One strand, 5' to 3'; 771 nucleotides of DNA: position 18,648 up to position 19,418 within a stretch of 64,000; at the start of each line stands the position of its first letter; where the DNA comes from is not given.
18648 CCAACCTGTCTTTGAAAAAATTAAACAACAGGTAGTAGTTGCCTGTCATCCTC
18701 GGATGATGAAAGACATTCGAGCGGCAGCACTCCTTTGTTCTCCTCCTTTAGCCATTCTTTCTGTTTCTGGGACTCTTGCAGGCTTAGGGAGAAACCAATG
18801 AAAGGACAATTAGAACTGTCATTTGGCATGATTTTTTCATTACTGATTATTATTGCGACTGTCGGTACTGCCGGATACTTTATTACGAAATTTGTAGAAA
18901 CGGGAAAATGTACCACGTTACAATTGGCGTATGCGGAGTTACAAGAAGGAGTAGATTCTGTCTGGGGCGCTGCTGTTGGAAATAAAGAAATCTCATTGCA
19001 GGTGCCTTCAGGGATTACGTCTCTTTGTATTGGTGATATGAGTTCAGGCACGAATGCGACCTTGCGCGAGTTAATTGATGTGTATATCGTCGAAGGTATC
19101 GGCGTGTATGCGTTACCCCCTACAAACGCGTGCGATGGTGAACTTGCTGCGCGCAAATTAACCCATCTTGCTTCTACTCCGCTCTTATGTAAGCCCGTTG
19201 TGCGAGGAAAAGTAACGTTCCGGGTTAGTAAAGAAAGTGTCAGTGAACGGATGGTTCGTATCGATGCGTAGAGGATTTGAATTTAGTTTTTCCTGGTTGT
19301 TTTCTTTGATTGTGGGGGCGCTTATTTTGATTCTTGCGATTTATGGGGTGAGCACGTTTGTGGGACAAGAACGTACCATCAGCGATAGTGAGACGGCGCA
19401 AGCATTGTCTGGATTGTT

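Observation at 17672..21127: Six-gene translationally coupled operon: HtrA-like protease, small His-rich protein and four prepilin-like proteins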

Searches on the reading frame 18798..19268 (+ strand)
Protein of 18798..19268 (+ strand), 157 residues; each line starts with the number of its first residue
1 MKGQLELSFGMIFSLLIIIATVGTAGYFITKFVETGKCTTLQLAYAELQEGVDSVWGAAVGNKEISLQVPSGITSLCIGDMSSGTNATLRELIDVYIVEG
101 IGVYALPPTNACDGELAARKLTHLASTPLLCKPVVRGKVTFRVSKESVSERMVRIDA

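Call 3: search_protein_families(library=pfam, proteins=[window:18798-19268:+], max_evalue=1)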
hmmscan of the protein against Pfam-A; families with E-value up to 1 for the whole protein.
window:18798-19268:+ (157 aa): 0 families

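Call 26: search_protein_families(library=ncbifam, proteins=[window:18798-19268:+], max_evalue=1)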
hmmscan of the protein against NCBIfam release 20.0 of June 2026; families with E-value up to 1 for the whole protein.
window:18798-19268:+ (157 aa): 1 family
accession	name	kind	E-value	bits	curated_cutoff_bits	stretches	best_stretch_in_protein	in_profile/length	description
TIGR04205.1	classIII_w_PIP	hypoth_equivalog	0.029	14.4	65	1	2-40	2-38/67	class III signal peptide domain-containing protein, archaeosortase D/PIP-CTERM system-associated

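Call 53: search_solved_structures(query=A5, max_evalue=10, show_alignments=2)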
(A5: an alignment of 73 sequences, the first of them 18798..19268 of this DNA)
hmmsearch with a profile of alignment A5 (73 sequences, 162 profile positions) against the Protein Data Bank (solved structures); distinct sequences matched with E-value up to 10: 5.
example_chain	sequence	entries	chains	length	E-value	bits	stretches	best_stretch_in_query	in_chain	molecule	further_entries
8pfb_G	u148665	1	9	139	0.083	16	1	14-58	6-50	Type IV pilin PilE1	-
7znk_C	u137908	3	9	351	0.1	15.7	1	69-140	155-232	THO complex subunit 3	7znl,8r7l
7apk_C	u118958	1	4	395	0.13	15.4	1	69-140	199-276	THO complex subunit 3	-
9nnd_a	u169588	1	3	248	0.91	12.6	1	15-67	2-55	Endogenous retrovirus group K member 7 Pol protein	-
9mla_D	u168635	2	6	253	1.4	12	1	15-67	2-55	Transmembrane protein,Fibritin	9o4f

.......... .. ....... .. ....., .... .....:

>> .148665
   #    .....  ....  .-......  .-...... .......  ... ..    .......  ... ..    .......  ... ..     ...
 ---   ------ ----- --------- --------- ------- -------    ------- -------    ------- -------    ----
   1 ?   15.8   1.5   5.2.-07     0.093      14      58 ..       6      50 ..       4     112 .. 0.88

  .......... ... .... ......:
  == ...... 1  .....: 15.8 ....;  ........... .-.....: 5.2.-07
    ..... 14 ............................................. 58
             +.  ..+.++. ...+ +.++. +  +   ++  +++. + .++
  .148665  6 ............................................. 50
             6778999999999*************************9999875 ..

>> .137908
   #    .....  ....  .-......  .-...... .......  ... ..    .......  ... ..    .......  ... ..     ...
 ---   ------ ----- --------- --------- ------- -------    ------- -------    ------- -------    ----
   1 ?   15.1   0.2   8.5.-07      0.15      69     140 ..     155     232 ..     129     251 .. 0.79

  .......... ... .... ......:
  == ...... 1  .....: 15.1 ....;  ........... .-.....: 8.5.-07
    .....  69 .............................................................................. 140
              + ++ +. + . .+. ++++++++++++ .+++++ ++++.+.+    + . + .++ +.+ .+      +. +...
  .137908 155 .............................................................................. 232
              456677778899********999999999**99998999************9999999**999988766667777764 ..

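Call 54: find_homologous_proteins(query=A5, max_evalue=0.001)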
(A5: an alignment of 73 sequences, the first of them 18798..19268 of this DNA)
Query A5 (73 sequences) (157 aa, profile of the alignment): 185 proteins with E <= 0.001 among 980 candidates; the best 120 are listed.
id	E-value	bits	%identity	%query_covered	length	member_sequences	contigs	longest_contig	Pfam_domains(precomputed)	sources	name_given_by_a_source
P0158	3.5e-54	201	34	99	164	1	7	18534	-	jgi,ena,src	-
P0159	2.8e-50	188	30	78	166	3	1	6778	-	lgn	-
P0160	7.2e-50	187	28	92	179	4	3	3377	-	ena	-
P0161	2.9e-49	185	25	92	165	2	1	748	-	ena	-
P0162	5.9e-49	184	28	92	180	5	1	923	-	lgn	-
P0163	6.9e-49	184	28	92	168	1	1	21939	-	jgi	jgi:hypothetical protein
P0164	9.1e-49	183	27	98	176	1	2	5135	-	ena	-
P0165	2.1e-48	182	25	92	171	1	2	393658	-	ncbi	-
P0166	4.0e-48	181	31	78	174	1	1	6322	-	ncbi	-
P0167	4.7e-48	181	25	87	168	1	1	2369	-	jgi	-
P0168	5.8e-48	181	27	79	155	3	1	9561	-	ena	-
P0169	3.5e-47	178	25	89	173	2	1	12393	-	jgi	-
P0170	3.9e-47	178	29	99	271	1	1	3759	-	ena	-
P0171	6.4e-47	177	33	98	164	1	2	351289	-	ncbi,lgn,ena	-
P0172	1.1e-46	177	34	68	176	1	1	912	-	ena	-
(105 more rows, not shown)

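Call 67: predict_structure(alignment_id=A6)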
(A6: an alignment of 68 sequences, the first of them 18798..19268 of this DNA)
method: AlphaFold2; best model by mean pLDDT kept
length: 157 residues; sequences in the alignment: 68
mean_pLDDT: 84.3   pTM: 0.71
mean pLDDT of the five models: 84.3, 83.9, 83.2, 82.8, 79.3
residues with pLDDT >= 90: 58; 70-90: 87; 50-70: 10; < 50: 2
segments of 3 or more residues with pLDDT < 50: none
pLDDT, mean of each block of 10 residues (from residue 1): 57 87 88 85 93 90 91 89 69 82 89 87 83 91 84 83
secondary structure, 60 per line:
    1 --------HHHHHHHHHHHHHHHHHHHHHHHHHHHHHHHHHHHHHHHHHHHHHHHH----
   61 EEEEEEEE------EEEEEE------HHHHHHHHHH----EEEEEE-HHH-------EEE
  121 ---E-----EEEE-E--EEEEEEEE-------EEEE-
elements in order: H9-56 E61-68 E75-80 H87-96 E101-106 E118-120 E130-133 E138-145 E153-156

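Call 70: fold_search(model_id=the predicted structure, library=pdb)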
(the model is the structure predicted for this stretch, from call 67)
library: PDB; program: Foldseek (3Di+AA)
matches with E <= 10: 273; with E <= 0.001: 0
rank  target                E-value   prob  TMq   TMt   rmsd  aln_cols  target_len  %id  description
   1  1w91_A                7.9e-01  0.06  0.18  0.07  14.8       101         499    9  crystal structure of 1,4-BETA-D-XYLAN XYLOHYDROLASE solve using anomalous signal from Seleniomethionine (released 2006-02-01)
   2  6f1c_D                9.0e-01  0.05  0.20  0.12  11.0       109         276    9  C1rC1s complex (released 2018-01-17)
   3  6p64_E                9.6e-01  0.01  0.11  0.08  14.9       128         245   12  Alpha-beta TCR Binding to Neoantigen KQWLVWLFL Presented by HLA-A206 (released 2020-06-03)
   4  4grl_D                1.1e+00  0.02  0.14  0.09  16.2       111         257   11  Crystal structure of a autoimmune TCR-MHC complex (released 2013-11-06)
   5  6p64_J                1.2e+00  0.02  0.13  0.09  15.3       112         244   10  Alpha-beta TCR Binding to Neoantigen KQWLVWLFL Presented by HLA-A206 (released 2020-06-03)
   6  7r58_A                1.2e+00  0.02  0.13  0.11  14.9       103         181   12  Crystal structure of the GPVI-glenzocimab complex (released 2022-11-16)
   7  3pl6_D                1.2e+00  0.02  0.13  0.09  15.3       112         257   12  Structure of Autoimmune TCR Hy.1B11 in complex with HLA-DQ1 and MBP 85-99 (released 2010-12-22)
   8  9h3g_BR               1.3e+00  0.11  0.25  0.18  11.7       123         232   10  Structure of the Arabidopsis thaliana 80S ribosome in complex with P- and E-site tRNAs and mRNA (released 2026-02-04)
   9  8aca_A                1.4e+00  0.02  0.13  0.16  13.5       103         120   14  SDBC DR_0644 subunit, only-Cu Superoxide Dismutase (released 2023-04-12)
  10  9ef9_B                1.4e+00  0.01  0.12  0.04  13.5       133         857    8  Cryo-EM structure of Drosophila melanogaster insulin receptor (dmIR) bound with three DILP5, asymmetric conformation (released 2025-10-01)
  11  4ww2_B                1.5e+00  0.01  0.10  0.08  14.3       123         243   13  Crystal structure of human TCR Alpha Chain-TRAV21-TRAJ8, Beta Chain-TRBV7-8, Antigen-presenting glycoprotein CD1d, and (released 2016-02-03)
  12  8wh7_A                1.6e+00  0.04  0.20  0.07  14.4       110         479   13  Structure of hemagglutinin from Asiatic toad influenza-like virus (released 2025-03-26)
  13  8btr_LH               1.7e+00  0.07  0.20  0.15  12.6       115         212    9  Giardia Ribosome in PRE-T Hybrid State (D2) (released 2023-03-22)
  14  7t2b_D                1.8e+00  0.01  0.11  0.10  13.8       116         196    8  Crystal structure of the 5F TCR in complex with HLA-DP4-Ply (released 2022-12-28)
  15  9n7s_B                1.9e+00  0.02  0.18  0.10  15.6       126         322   13  H1 hemagglutinin (A/California/04/2009) with E47K mutation in HA2 in complex with central stem-targeting Fab ST10 (released 2026-02-18)
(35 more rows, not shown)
